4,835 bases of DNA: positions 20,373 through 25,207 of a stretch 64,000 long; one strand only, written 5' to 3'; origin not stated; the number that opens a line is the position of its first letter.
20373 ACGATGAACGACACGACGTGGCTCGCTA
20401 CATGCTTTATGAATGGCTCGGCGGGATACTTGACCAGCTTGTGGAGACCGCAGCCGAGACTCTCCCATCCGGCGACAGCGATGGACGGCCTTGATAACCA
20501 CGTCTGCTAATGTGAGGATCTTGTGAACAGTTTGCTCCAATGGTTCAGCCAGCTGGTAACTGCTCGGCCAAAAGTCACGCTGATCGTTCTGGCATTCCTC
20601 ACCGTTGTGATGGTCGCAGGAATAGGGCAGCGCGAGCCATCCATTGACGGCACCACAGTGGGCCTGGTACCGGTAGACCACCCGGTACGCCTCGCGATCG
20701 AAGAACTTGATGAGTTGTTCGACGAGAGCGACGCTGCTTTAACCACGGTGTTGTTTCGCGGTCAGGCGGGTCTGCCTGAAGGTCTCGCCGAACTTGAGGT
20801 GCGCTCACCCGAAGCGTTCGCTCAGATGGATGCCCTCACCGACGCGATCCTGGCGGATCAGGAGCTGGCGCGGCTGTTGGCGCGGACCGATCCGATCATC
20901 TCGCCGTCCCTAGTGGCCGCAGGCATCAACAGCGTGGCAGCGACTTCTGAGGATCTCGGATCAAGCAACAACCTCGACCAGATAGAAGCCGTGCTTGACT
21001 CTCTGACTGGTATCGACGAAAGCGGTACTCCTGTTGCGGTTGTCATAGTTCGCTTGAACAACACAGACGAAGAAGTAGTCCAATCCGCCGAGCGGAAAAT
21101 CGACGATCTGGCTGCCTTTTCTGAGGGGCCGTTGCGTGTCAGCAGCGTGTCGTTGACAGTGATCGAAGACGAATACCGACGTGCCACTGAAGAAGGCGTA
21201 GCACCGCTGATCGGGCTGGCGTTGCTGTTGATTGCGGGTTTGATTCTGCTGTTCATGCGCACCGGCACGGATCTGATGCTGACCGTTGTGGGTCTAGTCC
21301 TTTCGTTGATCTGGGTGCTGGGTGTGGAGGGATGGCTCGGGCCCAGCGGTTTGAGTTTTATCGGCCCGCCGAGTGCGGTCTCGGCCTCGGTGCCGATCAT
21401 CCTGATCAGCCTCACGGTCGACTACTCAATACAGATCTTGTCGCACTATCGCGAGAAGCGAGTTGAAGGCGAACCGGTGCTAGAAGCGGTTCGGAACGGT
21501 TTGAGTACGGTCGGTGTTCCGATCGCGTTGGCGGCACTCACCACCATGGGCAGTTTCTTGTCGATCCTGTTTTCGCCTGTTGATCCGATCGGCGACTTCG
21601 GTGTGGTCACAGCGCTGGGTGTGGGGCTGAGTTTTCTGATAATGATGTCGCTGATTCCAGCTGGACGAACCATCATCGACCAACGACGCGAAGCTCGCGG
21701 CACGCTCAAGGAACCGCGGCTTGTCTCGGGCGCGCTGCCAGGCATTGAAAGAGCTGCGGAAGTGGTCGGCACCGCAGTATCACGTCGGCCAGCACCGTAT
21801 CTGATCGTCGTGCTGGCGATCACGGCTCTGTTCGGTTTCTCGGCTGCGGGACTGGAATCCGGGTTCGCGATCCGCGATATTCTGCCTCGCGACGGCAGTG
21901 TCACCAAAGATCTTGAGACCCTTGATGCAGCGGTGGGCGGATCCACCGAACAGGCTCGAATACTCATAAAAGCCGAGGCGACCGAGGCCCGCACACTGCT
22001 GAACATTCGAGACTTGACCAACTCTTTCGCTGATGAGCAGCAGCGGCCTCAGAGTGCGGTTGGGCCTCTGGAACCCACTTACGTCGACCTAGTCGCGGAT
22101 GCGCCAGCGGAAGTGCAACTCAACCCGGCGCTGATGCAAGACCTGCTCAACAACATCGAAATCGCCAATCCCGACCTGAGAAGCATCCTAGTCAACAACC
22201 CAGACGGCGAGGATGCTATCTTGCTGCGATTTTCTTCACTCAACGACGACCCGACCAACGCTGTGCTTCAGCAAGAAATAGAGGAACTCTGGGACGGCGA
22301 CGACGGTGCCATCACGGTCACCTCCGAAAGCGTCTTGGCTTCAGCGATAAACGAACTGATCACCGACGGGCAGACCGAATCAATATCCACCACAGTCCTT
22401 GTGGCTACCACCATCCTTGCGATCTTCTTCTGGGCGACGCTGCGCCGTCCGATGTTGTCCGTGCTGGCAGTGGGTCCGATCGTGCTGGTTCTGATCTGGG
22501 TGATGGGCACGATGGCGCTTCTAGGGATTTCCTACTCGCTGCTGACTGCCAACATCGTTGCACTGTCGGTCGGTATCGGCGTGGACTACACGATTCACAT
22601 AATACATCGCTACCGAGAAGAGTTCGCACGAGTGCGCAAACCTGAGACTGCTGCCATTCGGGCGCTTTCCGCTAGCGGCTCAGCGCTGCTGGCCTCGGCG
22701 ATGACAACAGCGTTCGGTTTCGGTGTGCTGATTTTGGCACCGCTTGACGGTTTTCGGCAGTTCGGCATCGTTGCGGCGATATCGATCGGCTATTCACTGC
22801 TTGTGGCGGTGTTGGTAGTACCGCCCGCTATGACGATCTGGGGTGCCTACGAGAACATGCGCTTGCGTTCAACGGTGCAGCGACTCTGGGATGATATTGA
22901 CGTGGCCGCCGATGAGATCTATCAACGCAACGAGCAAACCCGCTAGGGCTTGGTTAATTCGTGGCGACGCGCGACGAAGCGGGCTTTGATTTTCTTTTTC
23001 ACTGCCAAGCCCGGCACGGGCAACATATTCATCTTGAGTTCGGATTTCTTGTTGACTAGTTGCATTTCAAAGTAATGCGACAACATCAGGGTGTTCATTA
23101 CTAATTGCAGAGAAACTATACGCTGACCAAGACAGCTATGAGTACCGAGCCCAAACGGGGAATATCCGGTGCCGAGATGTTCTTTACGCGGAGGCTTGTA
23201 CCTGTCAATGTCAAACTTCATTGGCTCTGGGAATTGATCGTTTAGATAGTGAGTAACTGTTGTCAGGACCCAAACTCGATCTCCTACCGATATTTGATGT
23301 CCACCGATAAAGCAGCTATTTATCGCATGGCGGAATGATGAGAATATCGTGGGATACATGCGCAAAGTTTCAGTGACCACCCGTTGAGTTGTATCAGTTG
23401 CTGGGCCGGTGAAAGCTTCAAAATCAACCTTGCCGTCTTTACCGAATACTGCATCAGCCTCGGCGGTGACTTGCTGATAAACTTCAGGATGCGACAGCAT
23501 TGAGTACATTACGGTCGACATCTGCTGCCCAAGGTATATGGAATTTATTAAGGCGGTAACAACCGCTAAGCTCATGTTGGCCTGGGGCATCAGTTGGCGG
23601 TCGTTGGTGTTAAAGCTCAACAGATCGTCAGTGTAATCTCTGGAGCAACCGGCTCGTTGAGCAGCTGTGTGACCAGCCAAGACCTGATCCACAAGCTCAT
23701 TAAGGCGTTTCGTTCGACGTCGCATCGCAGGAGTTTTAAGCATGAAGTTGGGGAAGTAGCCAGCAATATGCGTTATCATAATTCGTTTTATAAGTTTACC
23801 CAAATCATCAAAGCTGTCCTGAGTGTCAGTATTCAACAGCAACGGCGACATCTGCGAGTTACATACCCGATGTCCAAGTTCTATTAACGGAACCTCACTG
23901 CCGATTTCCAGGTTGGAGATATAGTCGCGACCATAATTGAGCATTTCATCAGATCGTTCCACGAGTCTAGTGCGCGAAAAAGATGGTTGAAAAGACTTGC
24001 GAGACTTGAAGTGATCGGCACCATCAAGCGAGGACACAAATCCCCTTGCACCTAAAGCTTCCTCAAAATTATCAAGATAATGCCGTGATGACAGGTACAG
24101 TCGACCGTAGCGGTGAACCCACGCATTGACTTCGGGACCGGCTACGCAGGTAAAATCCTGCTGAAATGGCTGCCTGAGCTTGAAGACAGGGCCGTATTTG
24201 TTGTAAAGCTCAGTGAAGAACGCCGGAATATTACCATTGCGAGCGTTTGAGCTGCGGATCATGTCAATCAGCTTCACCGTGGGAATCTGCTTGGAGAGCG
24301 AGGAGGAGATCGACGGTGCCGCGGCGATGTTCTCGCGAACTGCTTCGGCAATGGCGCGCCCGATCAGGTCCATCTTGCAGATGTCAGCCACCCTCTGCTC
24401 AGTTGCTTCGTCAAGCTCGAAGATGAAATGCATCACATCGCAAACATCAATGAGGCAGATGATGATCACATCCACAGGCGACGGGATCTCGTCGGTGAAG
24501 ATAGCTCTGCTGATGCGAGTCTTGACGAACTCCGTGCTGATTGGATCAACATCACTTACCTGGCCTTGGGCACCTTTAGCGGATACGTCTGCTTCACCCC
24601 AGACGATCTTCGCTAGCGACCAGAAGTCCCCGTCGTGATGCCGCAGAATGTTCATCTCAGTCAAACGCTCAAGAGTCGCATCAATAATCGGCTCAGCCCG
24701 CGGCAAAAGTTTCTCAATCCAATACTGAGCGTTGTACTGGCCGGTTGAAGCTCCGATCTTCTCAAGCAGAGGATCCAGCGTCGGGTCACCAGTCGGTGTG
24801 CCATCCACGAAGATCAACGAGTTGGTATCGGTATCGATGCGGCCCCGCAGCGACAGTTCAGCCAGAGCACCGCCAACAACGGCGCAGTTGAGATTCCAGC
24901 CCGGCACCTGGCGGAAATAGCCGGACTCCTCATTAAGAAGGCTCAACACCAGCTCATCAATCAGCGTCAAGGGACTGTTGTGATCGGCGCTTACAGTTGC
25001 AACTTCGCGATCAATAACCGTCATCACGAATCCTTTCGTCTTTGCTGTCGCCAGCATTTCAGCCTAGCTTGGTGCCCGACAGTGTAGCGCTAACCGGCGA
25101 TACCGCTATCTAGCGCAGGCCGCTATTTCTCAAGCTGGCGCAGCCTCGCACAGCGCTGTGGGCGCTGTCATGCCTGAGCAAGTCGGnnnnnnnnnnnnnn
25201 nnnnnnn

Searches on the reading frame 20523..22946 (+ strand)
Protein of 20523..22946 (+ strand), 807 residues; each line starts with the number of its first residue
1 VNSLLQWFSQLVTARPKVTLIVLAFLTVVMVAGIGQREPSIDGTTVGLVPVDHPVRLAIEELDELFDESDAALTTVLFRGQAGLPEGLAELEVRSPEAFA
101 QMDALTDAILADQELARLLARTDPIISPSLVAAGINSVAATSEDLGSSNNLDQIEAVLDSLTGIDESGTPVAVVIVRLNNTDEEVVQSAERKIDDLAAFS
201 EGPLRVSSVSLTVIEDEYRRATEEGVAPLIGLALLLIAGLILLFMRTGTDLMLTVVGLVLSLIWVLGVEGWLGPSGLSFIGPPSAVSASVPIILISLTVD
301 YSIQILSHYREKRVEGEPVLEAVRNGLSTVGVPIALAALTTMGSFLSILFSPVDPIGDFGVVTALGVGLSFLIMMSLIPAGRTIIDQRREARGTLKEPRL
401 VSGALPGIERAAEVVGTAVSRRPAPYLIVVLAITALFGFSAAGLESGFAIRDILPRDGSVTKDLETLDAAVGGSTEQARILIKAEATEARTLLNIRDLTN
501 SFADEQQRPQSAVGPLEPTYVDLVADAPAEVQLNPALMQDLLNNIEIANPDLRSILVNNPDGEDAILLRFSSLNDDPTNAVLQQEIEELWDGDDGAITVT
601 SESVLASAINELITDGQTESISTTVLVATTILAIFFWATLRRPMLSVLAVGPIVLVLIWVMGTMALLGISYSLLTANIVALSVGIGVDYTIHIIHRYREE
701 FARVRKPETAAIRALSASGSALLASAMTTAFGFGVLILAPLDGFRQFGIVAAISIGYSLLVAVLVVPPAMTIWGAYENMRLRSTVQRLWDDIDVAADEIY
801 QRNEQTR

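Call 63: search_protein_families(library=pfam, proteins=[window:20523-22946:+], max_evalue=0.01)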
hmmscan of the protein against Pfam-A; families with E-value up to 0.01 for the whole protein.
window:20523-22946:+ (807 aa): 5 families
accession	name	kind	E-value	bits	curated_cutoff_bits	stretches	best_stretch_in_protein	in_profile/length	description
PF03176.21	MMPL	-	1.1e-41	143.4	20.5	2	453-791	2-321/333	MMPL family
PF12349.14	Sterol-sensing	-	7.9e-12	45.7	22.3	2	642-765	5-128/153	Sterol-sensing domain of SREBP cleavage-activation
PF02460.24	Patched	-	1.6e-08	34.9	23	1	639-770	24-154/156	Patched SSD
PF00873.25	ACR_tran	-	2.8e-07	29.1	28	1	598-770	315-486/1021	AcrB/AcrD/AcrF family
PF09280.16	XPC-binding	-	0.0023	18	26.4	1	531-561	17-47/57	XPC-binding domain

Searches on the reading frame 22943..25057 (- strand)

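Call 4: search_protein_families(library=pfam, proteins=[window:22943-25057:-], max_evalue=0.01)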
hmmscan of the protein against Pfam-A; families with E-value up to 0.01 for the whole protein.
window:22943-25057:- (704 aa): 2 families
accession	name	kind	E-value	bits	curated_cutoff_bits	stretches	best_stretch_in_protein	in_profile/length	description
PF00067.27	p450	-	5.3e-33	114.9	22.8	1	274-684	19-451/462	Cytochrome P450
PF05719.16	GPP34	-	2.4e-25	90.2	29.1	1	32-242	1-200/201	Golgi phosphoprotein 3 (GPP34)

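Call 5: search_protein_families(library=padloc, proteins=[window:22943-25057:-], max_evalue=0.01)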
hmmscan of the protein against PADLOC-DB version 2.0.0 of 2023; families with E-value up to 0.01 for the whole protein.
window:22943-25057:- (704 aa): 0 families
